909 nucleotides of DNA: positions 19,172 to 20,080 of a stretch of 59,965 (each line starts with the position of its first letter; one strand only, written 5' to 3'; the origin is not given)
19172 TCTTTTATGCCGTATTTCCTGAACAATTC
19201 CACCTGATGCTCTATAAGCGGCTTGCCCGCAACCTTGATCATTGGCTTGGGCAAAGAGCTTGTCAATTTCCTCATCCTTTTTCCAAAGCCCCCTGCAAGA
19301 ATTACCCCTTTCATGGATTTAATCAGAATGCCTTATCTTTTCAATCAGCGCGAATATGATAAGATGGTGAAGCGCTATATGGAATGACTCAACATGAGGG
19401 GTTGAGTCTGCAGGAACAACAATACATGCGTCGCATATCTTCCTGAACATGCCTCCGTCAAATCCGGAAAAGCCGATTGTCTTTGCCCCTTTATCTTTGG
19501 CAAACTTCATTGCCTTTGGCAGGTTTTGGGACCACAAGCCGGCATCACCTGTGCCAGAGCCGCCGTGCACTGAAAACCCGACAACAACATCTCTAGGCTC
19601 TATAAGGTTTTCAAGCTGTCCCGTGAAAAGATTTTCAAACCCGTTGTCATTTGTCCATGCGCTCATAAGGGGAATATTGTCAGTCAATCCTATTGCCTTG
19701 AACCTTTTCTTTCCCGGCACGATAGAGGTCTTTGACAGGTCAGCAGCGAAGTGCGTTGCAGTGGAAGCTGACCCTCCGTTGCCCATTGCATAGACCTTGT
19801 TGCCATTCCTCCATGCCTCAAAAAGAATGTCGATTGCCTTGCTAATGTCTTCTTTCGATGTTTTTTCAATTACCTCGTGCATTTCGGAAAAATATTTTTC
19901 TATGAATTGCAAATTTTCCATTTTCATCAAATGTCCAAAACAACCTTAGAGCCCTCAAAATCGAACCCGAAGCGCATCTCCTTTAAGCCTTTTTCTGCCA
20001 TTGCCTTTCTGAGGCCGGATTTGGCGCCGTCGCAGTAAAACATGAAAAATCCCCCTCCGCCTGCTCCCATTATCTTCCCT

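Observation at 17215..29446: One archaeal operon carries two complete, parallel heptose-activation pathways (GDP-alpha and ADP-beta routes)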

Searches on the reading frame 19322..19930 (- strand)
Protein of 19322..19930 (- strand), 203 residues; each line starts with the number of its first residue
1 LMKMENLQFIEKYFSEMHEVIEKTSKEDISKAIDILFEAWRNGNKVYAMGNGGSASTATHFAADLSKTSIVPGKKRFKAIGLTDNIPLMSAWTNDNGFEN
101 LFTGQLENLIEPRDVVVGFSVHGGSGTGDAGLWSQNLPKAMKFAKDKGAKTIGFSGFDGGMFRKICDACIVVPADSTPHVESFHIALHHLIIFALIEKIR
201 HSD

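Call 4: search_protein_families(library=ncbifam, proteins=[window:19322-19930:-], max_evalue=0.00001)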
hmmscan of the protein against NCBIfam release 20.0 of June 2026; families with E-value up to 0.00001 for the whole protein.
window:19322-19930:- (203 aa): 5 families
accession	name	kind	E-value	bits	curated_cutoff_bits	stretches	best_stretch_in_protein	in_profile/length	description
TIGR00441.1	gmhA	equivalog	8.3e-31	107.1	209.45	1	34-192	2-150/154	D-sedoheptulose 7-phosphate isomerase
NF010546.0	PRK13936.1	equivalog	8.2e-24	84.4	276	1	12-191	9-184/197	phosphoheptose isomerase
NF001628.0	PRK00414.1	equivalog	1.5e-21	76.9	265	1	21-198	17-188/192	D-sedoheptulose 7-phosphate isomerase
NF010547.0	PRK13938.1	equivalog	8.1e-16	58.2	320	1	32-191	33-183/196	D-sedoheptulose 7-phosphate isomerase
NF008138.0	PRK10886.1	equivalog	4.3e-12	46.1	352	1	27-185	25-176/196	DnaA initiator-associating protein DiaA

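Call 5: search_protein_families(library=pfam, proteins=[window:19322-19930:-], max_evalue=0.001)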
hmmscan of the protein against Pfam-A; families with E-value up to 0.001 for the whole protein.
window:19322-19930:- (203 aa): 1 family
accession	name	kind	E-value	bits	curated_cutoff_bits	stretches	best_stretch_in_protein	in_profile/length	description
PF13580.11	SIS_2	-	1.2e-13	51.7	27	1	13-155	5-137/138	SIS domain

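Call 33: search_solved_structures(query=window:19322-19930:-, max_evalue=0.00001, show_alignments=2)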
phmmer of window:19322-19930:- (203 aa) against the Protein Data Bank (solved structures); distinct sequences matched with E-value up to 0.00001: 15.
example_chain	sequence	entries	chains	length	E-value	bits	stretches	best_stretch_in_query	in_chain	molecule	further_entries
1tk9_A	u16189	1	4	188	1.4e-28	103.2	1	7-192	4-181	Phosphoheptose isomerase 1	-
5ltz_A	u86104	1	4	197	4.8e-23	85.2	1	29-197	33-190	Phosphoheptose isomerase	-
5lu7_A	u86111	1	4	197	9.2e-23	84.2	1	29-197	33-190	Phosphoheptose isomerase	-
2xbl_A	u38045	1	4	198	1.2e-22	83.8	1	28-197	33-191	PHOSPHOHEPTOSE ISOMERASE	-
2x3y_A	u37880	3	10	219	1.5e-22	83.6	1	28-197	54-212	PHOSPHOHEPTOSE ISOMERASE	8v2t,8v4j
5lu5_A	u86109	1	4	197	2.2e-22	83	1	29-197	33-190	Phosphoheptose isomerase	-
5lu6_A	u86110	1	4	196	1.7e-21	80.1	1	29-197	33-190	Phosphoheptose isomerase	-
1x94_A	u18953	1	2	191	1.3e-17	67.5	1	9-198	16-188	putative Phosphoheptose isomerase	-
5i01_A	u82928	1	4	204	1.4e-17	67.3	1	20-191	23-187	Phosphoheptose isomerase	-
2i22_A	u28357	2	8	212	8.4e-16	61.5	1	28-198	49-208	Phosphoheptose isomerase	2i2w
5by2_A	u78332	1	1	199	1.5e-12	50.9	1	35-191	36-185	Phosphoheptose isomerase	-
1x92_A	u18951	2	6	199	7.7e-12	48.6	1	29-191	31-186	PHOSPHOHEPTOSE ISOMERASE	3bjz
2yva_A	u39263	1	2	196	1.6e-10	44.3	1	26-186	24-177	DnaA initiator-associating protein diaA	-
4u6n_A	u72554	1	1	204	1.7e-10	44.2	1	26-186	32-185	DnaA initiator-associating protein DiaA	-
3trj_A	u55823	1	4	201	2.6e-10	43.6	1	5-195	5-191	Phosphoheptose isomerase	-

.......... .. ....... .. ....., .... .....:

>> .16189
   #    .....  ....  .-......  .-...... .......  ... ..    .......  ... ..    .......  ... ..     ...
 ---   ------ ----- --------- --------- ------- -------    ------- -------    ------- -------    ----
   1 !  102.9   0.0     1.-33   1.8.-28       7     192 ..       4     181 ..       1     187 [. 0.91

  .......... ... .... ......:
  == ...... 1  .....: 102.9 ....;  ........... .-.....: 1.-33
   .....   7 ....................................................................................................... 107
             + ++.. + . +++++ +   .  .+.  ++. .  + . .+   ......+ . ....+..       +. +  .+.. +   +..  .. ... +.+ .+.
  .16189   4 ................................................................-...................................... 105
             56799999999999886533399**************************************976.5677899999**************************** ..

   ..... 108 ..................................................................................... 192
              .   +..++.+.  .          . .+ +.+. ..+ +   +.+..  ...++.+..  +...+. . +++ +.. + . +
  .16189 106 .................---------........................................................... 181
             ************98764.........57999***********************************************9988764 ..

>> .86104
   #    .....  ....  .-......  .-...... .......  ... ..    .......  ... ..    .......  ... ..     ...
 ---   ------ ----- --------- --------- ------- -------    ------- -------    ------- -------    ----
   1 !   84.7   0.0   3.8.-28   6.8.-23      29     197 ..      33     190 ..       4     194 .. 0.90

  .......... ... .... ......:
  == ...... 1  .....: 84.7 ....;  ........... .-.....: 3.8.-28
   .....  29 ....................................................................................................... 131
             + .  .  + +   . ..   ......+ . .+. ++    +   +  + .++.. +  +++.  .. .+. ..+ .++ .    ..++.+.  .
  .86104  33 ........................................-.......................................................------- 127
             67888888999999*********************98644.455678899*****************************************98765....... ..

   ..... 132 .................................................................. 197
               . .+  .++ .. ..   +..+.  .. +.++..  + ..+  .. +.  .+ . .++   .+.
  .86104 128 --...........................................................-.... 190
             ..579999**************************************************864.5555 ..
